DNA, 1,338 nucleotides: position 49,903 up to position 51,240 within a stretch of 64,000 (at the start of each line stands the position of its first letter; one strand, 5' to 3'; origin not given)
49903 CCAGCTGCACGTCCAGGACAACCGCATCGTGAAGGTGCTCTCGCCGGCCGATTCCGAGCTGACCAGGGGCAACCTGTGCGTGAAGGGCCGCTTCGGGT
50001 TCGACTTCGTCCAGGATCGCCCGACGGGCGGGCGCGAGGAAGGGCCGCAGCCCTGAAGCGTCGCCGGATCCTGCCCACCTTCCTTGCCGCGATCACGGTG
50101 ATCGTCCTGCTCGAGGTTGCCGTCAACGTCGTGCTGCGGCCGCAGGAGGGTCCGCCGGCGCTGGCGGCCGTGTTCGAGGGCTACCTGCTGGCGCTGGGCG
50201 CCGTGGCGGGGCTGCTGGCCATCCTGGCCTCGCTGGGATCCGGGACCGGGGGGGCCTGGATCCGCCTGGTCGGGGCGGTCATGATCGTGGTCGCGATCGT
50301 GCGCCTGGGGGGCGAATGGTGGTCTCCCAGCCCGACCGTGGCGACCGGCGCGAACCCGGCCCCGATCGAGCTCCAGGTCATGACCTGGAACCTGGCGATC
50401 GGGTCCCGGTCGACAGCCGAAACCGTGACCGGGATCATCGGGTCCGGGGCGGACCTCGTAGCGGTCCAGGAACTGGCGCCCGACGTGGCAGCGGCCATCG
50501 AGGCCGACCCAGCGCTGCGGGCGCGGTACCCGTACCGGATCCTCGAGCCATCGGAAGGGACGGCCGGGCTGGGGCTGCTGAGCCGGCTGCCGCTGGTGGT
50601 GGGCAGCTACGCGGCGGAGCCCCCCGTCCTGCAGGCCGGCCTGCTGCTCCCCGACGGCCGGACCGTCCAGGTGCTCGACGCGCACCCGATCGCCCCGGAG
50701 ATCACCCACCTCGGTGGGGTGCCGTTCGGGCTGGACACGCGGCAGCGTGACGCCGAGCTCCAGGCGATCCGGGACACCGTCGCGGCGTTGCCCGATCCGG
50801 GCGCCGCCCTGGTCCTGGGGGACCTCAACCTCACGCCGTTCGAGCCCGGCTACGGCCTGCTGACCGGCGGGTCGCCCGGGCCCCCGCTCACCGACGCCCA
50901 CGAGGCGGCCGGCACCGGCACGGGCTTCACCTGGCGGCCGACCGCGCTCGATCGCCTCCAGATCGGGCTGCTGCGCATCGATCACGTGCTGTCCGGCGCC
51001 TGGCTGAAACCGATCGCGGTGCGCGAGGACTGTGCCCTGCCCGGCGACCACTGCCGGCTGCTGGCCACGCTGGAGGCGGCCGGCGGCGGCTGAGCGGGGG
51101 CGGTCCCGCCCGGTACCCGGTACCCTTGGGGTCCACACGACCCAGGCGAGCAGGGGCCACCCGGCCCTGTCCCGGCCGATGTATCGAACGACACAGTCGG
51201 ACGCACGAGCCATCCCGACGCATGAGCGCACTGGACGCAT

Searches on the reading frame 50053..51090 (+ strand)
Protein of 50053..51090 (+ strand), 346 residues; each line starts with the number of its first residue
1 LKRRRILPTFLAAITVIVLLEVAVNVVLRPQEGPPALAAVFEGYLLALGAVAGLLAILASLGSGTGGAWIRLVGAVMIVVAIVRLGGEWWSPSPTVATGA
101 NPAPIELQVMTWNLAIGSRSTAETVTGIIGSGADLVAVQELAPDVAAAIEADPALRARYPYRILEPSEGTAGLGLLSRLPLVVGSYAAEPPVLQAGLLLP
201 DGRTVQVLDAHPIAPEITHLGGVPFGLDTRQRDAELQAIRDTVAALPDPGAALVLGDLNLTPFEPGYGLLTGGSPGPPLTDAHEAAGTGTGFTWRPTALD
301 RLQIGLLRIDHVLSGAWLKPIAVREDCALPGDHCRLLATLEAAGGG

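Call 14: search_protein_families(library=pfam, proteins=[window:50053-51090:+])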
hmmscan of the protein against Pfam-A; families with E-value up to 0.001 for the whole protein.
window:50053-51090:+ (346 aa): 1 family
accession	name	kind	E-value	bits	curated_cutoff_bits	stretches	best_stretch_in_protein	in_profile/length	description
PF03372.29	Exo_endo_phos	-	1e-15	58.5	24.5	1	110-315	1-203/225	Endonuclease/Exonuclease/phosphatase family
